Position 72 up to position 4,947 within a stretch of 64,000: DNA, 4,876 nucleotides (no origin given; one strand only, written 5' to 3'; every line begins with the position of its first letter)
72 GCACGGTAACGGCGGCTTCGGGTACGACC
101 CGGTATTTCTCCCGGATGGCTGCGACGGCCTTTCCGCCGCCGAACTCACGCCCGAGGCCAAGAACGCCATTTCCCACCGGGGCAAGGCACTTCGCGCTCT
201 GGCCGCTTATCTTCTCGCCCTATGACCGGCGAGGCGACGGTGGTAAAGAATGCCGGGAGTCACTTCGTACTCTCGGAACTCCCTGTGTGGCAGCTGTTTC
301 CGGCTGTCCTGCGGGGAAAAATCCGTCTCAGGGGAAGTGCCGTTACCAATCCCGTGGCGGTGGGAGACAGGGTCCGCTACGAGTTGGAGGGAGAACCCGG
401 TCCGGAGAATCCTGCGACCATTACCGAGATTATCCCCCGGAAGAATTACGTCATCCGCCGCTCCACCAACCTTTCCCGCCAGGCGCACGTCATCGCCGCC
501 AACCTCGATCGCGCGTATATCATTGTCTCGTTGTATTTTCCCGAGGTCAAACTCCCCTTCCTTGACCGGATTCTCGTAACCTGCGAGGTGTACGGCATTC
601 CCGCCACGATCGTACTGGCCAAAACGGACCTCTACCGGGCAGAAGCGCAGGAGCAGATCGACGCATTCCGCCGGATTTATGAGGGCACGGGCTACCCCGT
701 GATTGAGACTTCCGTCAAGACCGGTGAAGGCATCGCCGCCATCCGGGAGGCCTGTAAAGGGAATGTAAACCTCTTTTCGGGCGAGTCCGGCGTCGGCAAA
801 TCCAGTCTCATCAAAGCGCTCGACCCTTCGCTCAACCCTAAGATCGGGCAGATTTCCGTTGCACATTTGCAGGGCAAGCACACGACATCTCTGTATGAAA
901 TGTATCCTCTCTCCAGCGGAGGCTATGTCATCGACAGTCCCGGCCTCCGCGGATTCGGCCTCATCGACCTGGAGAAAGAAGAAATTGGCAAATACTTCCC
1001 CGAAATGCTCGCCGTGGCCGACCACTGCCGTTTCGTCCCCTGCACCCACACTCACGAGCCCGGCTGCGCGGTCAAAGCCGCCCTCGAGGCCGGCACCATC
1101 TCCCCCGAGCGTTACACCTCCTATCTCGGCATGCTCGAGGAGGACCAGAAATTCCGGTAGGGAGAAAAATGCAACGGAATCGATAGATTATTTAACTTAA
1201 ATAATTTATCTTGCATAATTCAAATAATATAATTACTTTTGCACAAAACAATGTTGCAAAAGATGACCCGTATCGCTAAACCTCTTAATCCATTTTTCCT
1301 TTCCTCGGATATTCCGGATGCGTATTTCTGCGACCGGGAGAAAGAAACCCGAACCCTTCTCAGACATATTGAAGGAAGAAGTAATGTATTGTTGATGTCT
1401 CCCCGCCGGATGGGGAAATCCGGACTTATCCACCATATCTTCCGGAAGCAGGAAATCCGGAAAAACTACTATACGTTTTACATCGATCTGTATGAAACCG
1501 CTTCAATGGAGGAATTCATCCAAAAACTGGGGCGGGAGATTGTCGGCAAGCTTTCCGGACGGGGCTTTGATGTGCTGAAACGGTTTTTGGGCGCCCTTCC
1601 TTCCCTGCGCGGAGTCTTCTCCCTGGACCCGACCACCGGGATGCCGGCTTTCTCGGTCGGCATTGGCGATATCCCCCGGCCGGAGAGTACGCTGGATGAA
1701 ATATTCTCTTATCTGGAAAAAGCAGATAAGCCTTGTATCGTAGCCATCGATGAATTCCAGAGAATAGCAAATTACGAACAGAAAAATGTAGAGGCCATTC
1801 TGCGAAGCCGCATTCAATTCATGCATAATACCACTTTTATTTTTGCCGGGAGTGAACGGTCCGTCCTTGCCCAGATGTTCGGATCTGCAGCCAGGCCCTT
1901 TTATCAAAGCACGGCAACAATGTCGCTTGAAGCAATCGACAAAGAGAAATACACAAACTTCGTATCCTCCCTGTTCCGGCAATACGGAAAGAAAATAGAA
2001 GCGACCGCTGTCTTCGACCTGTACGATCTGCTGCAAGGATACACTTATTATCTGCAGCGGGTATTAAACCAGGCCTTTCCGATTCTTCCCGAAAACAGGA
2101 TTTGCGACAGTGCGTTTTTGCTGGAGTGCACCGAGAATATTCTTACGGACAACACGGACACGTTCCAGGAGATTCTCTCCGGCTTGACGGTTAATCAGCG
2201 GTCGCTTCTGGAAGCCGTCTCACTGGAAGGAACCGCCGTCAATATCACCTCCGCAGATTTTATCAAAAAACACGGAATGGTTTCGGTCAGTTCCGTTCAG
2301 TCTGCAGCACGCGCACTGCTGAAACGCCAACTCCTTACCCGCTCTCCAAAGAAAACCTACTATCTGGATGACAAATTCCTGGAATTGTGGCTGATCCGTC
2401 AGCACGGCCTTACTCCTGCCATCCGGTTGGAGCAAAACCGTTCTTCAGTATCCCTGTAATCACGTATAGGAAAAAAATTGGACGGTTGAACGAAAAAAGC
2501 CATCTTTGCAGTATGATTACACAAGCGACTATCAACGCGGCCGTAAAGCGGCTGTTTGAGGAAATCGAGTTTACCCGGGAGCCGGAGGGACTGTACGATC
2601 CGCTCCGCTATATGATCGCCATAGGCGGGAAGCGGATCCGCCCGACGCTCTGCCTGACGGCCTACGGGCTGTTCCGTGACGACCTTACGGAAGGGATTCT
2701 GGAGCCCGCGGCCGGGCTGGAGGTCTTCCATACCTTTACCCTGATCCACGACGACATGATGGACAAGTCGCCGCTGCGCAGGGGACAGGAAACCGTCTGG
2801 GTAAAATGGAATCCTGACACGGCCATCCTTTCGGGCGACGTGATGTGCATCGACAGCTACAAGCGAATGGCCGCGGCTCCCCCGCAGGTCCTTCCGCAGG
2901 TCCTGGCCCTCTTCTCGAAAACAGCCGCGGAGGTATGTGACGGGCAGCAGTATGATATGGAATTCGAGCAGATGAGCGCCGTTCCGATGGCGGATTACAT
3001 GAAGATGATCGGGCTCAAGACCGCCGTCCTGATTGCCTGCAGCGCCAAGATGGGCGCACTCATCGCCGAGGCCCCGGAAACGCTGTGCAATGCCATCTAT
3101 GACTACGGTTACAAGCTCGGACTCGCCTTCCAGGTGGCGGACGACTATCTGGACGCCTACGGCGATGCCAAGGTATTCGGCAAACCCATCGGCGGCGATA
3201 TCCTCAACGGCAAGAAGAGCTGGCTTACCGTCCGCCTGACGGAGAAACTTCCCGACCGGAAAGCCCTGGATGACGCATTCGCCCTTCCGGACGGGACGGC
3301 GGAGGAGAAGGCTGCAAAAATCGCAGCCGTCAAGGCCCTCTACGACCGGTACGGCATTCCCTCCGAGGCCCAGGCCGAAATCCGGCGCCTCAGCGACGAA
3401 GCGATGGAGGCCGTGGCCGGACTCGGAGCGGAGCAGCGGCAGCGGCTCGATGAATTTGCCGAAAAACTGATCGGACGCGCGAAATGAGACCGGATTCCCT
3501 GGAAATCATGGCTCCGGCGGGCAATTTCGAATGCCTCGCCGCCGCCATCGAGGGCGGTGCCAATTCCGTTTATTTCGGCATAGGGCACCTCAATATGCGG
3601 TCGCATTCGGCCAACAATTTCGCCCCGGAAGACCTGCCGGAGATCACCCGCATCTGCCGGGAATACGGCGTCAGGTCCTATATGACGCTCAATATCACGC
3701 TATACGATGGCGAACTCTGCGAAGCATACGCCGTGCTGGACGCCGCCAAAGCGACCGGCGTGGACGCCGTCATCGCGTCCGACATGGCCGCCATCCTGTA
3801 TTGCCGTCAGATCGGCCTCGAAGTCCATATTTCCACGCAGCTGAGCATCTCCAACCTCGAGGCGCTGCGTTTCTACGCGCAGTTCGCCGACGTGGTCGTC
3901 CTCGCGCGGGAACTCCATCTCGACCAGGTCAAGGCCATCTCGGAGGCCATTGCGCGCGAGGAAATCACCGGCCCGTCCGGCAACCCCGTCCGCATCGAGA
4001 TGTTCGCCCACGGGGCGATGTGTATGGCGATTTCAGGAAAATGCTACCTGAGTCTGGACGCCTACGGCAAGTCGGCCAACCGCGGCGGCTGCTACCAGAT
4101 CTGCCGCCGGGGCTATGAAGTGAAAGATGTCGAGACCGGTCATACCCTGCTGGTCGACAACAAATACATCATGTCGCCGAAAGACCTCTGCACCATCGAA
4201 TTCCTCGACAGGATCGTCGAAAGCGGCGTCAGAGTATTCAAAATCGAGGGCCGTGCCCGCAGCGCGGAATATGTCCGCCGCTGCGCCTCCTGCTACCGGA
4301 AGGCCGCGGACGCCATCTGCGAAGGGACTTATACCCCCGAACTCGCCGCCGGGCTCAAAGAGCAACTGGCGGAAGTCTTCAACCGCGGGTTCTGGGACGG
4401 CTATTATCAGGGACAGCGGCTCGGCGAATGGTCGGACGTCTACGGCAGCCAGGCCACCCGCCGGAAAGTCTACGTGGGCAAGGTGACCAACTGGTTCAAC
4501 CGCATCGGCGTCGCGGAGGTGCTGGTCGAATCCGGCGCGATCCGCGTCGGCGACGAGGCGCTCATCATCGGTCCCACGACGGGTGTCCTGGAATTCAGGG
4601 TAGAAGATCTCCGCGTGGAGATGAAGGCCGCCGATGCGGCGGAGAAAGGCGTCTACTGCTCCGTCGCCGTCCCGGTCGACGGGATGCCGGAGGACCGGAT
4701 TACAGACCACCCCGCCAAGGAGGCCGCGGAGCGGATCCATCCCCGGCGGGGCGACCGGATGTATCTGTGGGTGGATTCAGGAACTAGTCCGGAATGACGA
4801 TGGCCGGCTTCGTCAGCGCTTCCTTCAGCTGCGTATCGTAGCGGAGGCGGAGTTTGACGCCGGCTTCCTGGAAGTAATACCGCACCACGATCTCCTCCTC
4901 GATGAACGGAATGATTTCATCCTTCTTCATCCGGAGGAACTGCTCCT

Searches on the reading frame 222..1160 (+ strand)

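Call 18: search_protein_families(library=pfam, proteins=[window:222-1160:+])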
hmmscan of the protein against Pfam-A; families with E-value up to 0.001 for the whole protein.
window:222-1160:+ (312 aa): 2 families
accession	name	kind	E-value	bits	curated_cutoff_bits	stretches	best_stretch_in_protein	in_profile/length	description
PF03193.22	RsgA_GTPase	-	6.6e-50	169.8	30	1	70-247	1-173/174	RsgA GTPase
PF00005.33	ABC_tran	-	0.00095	20.2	25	0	180-214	11-45/137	ABC transporter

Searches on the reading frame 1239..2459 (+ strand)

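Call 18: search_protein_families(library=pfam, proteins=[window:1239-2459:+])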
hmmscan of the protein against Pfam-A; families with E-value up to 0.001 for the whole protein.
window:1239-2459:+ (406 aa): 5 families
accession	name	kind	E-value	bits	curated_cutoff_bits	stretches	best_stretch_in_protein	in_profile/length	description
PF01637.24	ATPase_2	-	1.1e-14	55.3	33.2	1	30-274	1-224/225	ATPase domain predominantly from Archaea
PF13173.12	AAA_14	-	7.6e-07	29.6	27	0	157-212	52-105/129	AAA domain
PF13191.12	AAA_16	-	2e-06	28.9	32.6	1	31-191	3-159/167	AAA ATPase domain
PF13401.12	AAA_22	-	4e-06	27.6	27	1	46-206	4-124/130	AAA domain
PF14516.12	AAA_35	-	0.0004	19.7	27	0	48-87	32-70/331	AAA-like domain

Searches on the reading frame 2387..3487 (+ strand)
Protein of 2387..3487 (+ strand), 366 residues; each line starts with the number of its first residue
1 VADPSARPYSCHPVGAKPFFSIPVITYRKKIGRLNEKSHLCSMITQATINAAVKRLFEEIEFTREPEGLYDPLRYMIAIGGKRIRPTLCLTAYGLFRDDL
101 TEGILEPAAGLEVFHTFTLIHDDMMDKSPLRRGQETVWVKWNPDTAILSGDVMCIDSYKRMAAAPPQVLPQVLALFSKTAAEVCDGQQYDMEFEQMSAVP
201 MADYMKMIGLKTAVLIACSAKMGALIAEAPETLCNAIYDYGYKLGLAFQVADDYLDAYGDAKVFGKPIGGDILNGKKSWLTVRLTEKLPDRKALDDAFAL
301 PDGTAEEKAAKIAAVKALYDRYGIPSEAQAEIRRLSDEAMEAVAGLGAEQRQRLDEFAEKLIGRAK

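Call 18: search_protein_families(library=pfam, proteins=[window:2387-3487:+])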
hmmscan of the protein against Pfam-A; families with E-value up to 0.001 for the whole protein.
window:2387-3487:+ (366 aa): 1 family
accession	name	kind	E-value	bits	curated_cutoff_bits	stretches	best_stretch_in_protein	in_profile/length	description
PF00348.22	polyprenyl_synt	-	5.4e-68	229.4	27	1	68-311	3-246/251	Polyprenyl synthetase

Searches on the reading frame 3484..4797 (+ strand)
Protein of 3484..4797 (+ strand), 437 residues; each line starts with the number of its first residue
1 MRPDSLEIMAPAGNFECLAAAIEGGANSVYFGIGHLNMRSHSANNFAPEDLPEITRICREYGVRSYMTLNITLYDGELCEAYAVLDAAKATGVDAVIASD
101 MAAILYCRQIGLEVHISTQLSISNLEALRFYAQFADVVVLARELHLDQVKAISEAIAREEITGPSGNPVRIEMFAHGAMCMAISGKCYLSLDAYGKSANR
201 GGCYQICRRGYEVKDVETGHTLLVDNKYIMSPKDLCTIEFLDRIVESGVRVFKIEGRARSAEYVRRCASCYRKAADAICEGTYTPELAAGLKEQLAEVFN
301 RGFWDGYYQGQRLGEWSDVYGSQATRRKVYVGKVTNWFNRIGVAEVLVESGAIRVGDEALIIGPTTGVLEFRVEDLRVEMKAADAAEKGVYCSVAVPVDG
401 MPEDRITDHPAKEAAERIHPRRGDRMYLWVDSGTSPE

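Call 18: search_protein_families(library=pfam, proteins=[window:3484-4797:+])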
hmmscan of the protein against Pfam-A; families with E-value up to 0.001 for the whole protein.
window:3484-4797:+ (437 aa): 2 families
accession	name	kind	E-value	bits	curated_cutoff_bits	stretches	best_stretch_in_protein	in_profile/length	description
PF01136.24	Peptidase_U32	-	2.4e-65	220.5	22.4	1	81-311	4-230/233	Peptidase family U32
PF03144.31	GTP_EFTU_D2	-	6.6e-06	26.9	30.3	1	343-401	3-63/73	Elongation factor Tu domain 2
